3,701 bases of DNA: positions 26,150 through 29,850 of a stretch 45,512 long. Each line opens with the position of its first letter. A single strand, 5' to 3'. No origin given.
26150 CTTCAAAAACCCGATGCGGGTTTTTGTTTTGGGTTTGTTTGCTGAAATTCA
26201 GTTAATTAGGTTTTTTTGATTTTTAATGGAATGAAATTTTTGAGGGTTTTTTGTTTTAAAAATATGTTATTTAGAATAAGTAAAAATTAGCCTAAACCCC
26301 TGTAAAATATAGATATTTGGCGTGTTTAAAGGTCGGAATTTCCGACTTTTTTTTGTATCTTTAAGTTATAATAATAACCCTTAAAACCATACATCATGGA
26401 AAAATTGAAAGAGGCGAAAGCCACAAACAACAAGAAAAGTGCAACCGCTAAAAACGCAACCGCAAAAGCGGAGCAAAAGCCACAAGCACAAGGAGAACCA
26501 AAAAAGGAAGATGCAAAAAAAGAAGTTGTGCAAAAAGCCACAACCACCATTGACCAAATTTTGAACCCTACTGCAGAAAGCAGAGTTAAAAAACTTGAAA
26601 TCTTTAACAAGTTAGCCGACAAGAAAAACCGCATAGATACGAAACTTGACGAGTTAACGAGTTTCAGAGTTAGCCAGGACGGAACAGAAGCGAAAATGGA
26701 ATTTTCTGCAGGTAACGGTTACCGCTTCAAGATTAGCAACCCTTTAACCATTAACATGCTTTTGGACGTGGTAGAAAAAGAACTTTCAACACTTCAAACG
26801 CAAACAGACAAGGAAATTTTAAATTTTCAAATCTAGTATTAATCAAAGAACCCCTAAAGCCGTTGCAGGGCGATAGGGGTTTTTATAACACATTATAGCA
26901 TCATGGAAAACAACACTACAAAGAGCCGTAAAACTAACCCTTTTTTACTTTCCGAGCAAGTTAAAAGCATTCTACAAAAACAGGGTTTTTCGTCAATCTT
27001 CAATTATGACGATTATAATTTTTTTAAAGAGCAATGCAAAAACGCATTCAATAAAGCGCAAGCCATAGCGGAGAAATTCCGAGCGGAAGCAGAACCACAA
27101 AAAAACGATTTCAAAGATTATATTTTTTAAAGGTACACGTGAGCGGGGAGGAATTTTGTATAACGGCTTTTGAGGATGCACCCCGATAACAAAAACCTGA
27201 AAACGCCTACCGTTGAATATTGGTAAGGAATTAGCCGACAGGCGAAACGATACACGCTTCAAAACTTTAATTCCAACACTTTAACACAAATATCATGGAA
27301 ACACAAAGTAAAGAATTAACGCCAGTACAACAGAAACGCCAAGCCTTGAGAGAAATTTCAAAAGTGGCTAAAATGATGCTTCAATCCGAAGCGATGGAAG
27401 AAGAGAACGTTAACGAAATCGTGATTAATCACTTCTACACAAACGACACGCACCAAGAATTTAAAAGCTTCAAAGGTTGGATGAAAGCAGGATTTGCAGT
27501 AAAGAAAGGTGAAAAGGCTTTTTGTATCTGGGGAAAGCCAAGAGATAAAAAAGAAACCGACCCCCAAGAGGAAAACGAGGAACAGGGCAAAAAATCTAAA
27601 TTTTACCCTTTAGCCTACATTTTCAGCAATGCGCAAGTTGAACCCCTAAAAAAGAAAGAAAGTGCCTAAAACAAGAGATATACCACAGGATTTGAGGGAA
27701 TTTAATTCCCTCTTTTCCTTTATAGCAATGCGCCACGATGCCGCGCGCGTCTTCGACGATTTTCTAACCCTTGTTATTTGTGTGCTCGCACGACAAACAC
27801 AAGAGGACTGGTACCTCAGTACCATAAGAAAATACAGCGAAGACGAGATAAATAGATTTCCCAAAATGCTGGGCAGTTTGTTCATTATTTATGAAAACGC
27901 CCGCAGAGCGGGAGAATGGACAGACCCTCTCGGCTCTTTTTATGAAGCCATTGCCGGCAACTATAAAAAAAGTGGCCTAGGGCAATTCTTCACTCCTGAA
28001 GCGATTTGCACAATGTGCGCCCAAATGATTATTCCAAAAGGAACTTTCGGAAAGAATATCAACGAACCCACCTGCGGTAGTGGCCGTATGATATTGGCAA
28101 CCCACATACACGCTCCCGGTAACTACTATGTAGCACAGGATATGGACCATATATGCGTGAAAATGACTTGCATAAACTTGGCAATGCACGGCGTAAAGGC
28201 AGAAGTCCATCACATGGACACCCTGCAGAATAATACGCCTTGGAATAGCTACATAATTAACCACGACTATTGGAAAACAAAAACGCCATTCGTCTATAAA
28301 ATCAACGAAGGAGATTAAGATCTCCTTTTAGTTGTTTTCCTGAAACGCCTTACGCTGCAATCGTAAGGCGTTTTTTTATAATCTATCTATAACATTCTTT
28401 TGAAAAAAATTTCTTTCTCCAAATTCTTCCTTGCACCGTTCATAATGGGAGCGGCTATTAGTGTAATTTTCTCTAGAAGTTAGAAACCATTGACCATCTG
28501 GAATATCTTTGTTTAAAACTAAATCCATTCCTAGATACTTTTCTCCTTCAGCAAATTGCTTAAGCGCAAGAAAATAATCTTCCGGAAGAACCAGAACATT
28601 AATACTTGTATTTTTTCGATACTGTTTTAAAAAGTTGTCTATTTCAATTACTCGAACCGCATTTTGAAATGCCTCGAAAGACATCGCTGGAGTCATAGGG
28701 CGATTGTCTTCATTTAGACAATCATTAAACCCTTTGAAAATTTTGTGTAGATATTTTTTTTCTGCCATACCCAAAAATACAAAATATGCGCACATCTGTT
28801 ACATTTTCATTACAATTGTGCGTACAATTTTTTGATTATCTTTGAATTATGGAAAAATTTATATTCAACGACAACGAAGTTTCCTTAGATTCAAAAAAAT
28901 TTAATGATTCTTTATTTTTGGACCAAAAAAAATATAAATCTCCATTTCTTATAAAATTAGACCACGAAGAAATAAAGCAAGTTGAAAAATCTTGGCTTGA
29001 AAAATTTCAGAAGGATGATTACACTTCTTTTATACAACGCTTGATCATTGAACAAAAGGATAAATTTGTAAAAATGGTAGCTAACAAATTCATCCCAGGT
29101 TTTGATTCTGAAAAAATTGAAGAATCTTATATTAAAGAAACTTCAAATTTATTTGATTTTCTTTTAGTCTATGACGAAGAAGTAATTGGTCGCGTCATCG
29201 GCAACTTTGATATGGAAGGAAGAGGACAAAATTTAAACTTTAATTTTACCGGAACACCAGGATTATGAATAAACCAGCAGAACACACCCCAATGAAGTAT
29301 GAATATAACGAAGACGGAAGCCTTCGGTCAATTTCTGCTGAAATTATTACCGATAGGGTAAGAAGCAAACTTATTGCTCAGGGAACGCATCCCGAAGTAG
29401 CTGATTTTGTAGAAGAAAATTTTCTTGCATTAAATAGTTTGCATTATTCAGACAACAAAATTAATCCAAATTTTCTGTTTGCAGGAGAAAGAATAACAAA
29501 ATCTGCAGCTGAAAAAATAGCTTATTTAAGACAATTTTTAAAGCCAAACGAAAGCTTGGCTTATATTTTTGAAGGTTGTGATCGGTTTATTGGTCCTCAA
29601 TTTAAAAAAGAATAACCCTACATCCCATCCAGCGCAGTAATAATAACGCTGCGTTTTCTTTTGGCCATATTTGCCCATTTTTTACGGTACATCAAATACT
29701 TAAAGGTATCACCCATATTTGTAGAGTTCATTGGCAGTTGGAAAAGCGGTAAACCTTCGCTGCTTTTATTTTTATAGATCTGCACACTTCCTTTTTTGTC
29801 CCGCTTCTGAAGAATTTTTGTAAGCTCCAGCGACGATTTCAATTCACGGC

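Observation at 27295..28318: ArdC-N-like ssDNA binder coupled to a truncated HsdM-like protein with degenerate motif IV (pseudo-methyltransferase)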

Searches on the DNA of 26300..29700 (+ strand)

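Call 7: search_dna_similar(query=window:26300-29700:+, collection=phages, mode=distant)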
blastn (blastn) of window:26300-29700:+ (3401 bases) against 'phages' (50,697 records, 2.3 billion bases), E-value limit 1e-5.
Records with a match: 2; places in all: 2; records where one place covers at least 80% of the query: 0.
Best place of each record, by identity: 60-80% 2.
By first word of the organism name: Flavobacterium 2.
By host as written in the record: Flavobacterium sp. LMO6 2.
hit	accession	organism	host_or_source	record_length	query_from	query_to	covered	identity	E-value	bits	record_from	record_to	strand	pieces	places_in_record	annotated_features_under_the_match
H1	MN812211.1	Flavobacterium phage vB_FspS_laban6-1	Flavobacterium sp. LMO6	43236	1113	1256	4%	70.7%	9e-8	67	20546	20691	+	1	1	hypothetical protein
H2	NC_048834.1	Flavobacterium phage vB_FspS_laban6-1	Flavobacterium sp. LMO6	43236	1113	1256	4%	70.7%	9e-8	67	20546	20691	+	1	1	ssDNA-binding domain-containing protein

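Call 8: get_annotated_region(hit=H2, flank=5000)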
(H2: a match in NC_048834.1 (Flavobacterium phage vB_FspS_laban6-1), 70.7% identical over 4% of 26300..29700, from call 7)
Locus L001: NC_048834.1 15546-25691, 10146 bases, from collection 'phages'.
description: Flavobacterium phage vB_FspS_laban6-1, complete genome.
organism: Flavobacterium phage vB_FspS_laban6-1 (NCBI taxid 2686250)
taxonomy: Viruses; Duplodnaviria; Heunggongvirae; Uroviricota; Caudoviricetes; Duneviridae; Labanvirus; Labanvirus laban
host: Flavobacterium sp. LMO6; source: -; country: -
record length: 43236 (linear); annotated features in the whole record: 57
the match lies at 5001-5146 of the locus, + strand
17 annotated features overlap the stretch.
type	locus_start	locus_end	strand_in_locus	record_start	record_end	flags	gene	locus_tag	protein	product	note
CDS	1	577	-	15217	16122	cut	-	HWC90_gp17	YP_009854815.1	hypothetical protein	annotation based on sequence similarity to NCBI OYX86813.1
CDS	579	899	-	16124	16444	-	-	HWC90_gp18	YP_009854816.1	hypothetical protein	annotation based on sequence similarity to NCBI WP_093024720.1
CDS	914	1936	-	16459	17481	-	-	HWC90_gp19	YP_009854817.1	hypothetical protein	annotation based on sequence similarity to NCBI WP_026730211.1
CDS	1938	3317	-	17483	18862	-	-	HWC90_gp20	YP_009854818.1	hypothetical protein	annotation based on sequence similarity to NCBI OJX55556.1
CDS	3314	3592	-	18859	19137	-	-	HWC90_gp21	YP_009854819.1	hypothetical protein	annotation based on sequence similarity to NCBI WP_011962944.1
CDS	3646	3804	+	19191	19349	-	-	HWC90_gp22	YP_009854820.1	hypothetical protein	-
CDS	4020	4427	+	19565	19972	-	-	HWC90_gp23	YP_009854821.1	hypothetical protein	annotation based on sequence similarity to NCBI WP_026730208.1 and Pfam PF13130.5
CDS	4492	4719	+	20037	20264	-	-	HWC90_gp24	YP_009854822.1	hypothetical protein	annotation based on sequence similarity to NCBI WP_011962946.1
CDS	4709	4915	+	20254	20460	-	-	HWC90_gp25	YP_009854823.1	SymE family type I addiction module toxin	annotation based on sequence similarity to NCBI WP_094162299.1 and Pfam PF08845.9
CDS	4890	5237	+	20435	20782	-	-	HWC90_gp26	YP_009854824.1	ssDNA-binding domain-containing protein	annotation based on sequence similarity to NCBI OJX55553.1 and Pfam PF08401.10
CDS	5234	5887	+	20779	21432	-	-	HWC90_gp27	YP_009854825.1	N-6 DNA methylase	annotation based on sequence similarity to NCBI WP_143106383.1 and Pfam PF02384.15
CDS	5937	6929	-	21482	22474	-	-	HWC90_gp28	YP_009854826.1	hypothetical protein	annotation based on sequence similarity to NCBI WP_120710559.1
CDS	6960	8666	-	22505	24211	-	-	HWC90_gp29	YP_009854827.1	hypothetical protein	annotation based on sequence similarity to NCBI OYX86803.1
CDS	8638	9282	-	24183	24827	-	-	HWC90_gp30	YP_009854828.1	hypothetical protein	annotation based on sequence similarity to NCBI OYX86802.1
CDS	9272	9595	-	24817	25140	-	-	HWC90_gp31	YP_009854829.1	hypothetical protein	annotation based on sequence similarity to NCBI OYX86801.1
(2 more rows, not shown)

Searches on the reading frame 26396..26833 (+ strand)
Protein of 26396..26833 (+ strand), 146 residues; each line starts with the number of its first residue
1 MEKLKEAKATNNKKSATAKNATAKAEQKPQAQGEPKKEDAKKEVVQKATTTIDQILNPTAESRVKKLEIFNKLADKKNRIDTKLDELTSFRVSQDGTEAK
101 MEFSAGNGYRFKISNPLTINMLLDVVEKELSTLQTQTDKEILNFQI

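Call 18: search_protein_families(library=pfam, proteins=[window:26396-26833:+], max_evalue=0.1)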
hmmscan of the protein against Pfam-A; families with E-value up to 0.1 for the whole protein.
window:26396-26833:+ (146 aa): 1 family
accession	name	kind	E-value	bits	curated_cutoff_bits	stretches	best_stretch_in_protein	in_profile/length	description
PF01984.25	dsDNA_bind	-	0.08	13.6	26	0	24-71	10-56/106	Double-stranded DNA-binding domain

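Call 80: search_protein_families(library=phrogs, proteins=[window:26396-26833:+], max_evalue=0.001)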
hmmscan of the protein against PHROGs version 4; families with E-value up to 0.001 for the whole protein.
window:26396-26833:+ (146 aa): 1 family
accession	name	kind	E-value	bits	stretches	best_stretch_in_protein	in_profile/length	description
phrog_19224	-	unknown function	2.1e-07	31.9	1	35-146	24-135/135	-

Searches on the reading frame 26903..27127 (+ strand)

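Call 18: search_protein_families(library=pfam, proteins=[window:26903-27127:+], max_evalue=0.1)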
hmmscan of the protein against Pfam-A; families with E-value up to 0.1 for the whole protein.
window:26903-27127:+ (75 aa): 0 families

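Call 80: search_protein_families(library=phrogs, proteins=[window:26903-27127:+], max_evalue=0.001)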
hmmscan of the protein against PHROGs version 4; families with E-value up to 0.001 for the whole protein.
window:26903-27127:+ (75 aa): 1 family
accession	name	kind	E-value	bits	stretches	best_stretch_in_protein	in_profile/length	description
phrog_21262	-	unknown function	2.3e-27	96.2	1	2-75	3-76/76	-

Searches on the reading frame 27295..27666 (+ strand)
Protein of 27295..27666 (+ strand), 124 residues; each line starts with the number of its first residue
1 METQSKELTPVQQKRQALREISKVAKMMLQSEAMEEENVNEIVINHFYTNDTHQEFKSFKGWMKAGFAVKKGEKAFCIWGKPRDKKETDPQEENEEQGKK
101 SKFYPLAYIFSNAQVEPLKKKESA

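Call 3: search_protein_families(library=pfam, proteins=[window:27295-27666:+], max_evalue=1)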
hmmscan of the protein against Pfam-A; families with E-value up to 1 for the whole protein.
window:27295-27666:+ (124 aa): 1 family
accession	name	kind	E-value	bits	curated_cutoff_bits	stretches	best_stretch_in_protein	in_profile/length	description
PF08401.16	ArdcN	-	3.2e-06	27.8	22.6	1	30-104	40-117/123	N-terminal domain of anti-restriction factor ArdC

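Call 4: search_protein_families(library=phrogs, proteins=[window:27295-27666:+], max_evalue=0.1)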
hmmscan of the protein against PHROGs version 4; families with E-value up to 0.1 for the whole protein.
window:27295-27666:+ (124 aa): 6 families
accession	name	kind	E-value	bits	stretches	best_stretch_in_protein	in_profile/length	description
phrog_25027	-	unknown function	3.4e-05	24.9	1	55-121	33-101/102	-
phrog_26965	-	unknown function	0.0024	19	1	48-82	61-95/108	-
phrog_34979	-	unknown function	0.0037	17.7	1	50-119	59-135/313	-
phrog_7245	-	moron, auxiliary metabolic gene and host takeover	0.0056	16.9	1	52-119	71-140/324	anti-restriction protein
phrog_24889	-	unknown function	0.035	15.1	1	53-75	15-37/79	-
phrog_25175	-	unknown function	0.079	14.1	0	56-75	3-22/77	-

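Call 5: search_protein_families(library=ncbifam, proteins=[window:27295-27666:+], max_evalue=1)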
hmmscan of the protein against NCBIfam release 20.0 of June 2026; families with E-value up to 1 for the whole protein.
window:27295-27666:+ (124 aa): 1 family
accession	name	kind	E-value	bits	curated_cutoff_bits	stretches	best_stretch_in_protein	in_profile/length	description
NF009182.0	PRK12530.1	subfamily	0.048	13.1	264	1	16-93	17-91/193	RNA polymerase sigma factor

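Call 26: find_homologous_proteins(query=window:27295-27666:+, max_evalue=0.001)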
Query window:27295-27666:+ (124 aa): 39 proteins with E <= 0.001 among 40 candidates.
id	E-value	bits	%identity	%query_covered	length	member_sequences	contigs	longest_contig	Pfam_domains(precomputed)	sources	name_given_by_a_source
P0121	1.3e-71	256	97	100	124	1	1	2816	PF08401.17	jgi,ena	-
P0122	1.7e-71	255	96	100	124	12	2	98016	PF08401.17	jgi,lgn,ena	-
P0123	3.9e-66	238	88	100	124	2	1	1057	PF08401.17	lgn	-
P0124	8.1e-64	231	89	100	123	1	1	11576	-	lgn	-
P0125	4.5e-62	225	88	97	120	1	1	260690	-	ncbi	-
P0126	1.9e-32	130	54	100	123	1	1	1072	-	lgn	-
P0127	1.4e-31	127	50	100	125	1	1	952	-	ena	-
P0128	3.9e-31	125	50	100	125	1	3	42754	-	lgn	-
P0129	1.3e-30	124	52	98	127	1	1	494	-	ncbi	-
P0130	1.3e-28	117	48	97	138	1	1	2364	-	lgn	-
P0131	1.2e-25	108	46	93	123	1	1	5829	PF08401.17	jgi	jgi:hypothetical protein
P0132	2.8e-25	106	46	94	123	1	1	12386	PF08401.17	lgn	-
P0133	3.6e-25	106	50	86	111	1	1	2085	-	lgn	-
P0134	3.7e-25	106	44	94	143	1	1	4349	PF08401.17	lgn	-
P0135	5.5e-25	106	52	93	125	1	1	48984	PF08401.17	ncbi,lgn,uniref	ncbi:ArdC-like ssDNA-binding domain-containing protein [Lacinutrix iliipiscaria]|uniref:ArdC-like ss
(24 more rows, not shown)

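Call 60: search_protein_families(library=padloc, proteins=[window:27295-27666:+], max_evalue=0.001)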
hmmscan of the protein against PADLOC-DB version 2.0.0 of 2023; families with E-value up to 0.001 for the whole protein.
window:27295-27666:+ (124 aa): 0 families

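Call 65: search_solved_structures(query=A4, max_evalue=1, show_alignments=1)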
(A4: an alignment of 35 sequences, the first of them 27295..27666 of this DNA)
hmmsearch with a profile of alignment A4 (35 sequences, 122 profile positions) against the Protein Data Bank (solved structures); distinct sequences matched with E-value up to 1: 1.
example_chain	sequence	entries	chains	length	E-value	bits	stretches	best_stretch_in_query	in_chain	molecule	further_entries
2qfc_A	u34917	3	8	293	0.18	14.9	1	20-79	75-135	PlcR protein | Transcriptional activator PlcR protein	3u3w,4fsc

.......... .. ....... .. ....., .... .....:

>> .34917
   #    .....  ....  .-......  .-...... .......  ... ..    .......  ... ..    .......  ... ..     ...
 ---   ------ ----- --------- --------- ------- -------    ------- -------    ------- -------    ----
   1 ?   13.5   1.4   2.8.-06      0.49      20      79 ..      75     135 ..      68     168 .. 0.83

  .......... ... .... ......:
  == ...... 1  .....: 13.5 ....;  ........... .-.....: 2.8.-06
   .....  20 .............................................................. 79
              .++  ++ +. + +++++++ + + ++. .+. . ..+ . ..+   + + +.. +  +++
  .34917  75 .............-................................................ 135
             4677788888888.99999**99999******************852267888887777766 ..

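Call 75: predict_structure(alignment_id=A5)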
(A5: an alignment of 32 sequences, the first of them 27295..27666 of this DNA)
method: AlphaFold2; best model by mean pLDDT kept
length: 124 residues; sequences in the alignment: 32
mean_pLDDT: 78.3   pTM: 0.66
mean pLDDT of the five models: 78.3, 76.2, 74.9, 74.8, 73.6
residues with pLDDT >= 90: 42; 70-90: 45; 50-70: 28; < 50: 9
segments of 3 or more residues with pLDDT < 50: 1-3, 96-98
pLDDT, mean of each block of 10 residues (from residue 1): 58 83 80 65 90 94 94 91 71 51 85 90 48
secondary structure, 60 per line:
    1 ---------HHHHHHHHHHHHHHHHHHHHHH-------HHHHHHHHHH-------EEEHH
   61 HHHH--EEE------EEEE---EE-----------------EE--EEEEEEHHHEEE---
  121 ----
elements in order: H10-31 H39-48 E56-58 H59-64 E67-69 E76-79 E106-111 E115-117

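Call 79: fold_search(model_id=the predicted structure, library=pdb)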
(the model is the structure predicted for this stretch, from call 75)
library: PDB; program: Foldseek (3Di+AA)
matches with E <= 10: 22; with E <= 0.001: 0
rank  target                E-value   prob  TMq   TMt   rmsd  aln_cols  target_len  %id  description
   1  6i89                  2.2e-02  0.98  0.37  0.18   6.2        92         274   15  Crystal structure of Antirestriction ArdC protein from R388 plasmid. Metal-free structure. (released 2020-03-18)
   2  6sna_F                2.7e-02  0.95  0.40  0.24   8.0       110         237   14  Crystal structure of Antirestriction ArdC protein from R388 plasmid. Mn(II)-bound structure. (released 2020-04-15)
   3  6sna_A                2.0e-01  0.82  0.37  0.19   6.1        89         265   16  Crystal structure of Antirestriction ArdC protein from R388 plasmid. Mn(II)-bound structure. (released 2020-04-15)
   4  6cfi_A                1.1e+00  0.69  0.28  0.08   4.8        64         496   14  Crystal structure of Rad4-Rad23 bound to a 6-4 photoproduct UV lesion (released 2019-02-27)
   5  7k04_A                1.5e+00  0.54  0.28  0.07   4.8        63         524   14  Structure of TFIIH/Rad4-Rad23-Rad33/DNA in DNA opening (released 2021-07-28)
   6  4yir_A                1.8e+00  0.51  0.27  0.07   4.9        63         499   16  Crystal structure of Rad4-Rad23 crosslinked to an undamaged DNA (released 2015-03-11)
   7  8ebs_H                4.2e+00  0.14  0.31  0.09   5.1        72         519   19  Initial DNA-lesion (Cy5) binding by XPC and TFIIH (released 2023-04-19)
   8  7xg1_B                4.2e+00  0.02  0.17  0.10  13.7       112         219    8  CryoEM structure of type IV-A Csf-crRNA binary complex (released 2023-08-02)
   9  8y6v_C                4.8e+00  0.02  0.15  0.16   9.2        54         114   15  Near-atomic structure of icosahedrally averaged jumbo bacteriophage PhiKZ capsid (released 2024-08-14)
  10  8ebx_H                5.1e+00  0.11  0.28  0.13   6.5        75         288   21  XPA repositioning Core7 of TFIIH relative to XPC-DNA lesion (AP) (released 2023-04-19)
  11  4jut_C                5.5e+00  0.01  0.13  0.15  11.4        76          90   13  Crystal structure of a mutant fragment of Human HSPB6 (released 2014-02-05)
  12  8ebw_H                6.3e+00  0.13  0.32  0.08   6.5        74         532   18  Initial DNA-lesion (AP) binding by XPC and TFIIH complex2 (released 2023-04-19)
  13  3jd5_J                6.3e+00  0.02  0.17  0.17   9.2        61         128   11  Cryo-EM structure of the small subunit of the mammalian mitochondrial ribosome (released 2016-07-13)
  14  8ebt_H                6.7e+00  0.12  0.31  0.15   5.0        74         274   20  XPA repositioning Core7 of TFIIH relative to XPC-DNA lesion (Cy5) (released 2023-04-19)
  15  6ug1_A                7.6e+00  0.18  0.24  0.07   6.6        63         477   16  Sequence impact in DNA duplex opening by the Rad4/XPC nucleotide excision repair complex (released 2021-03-31)
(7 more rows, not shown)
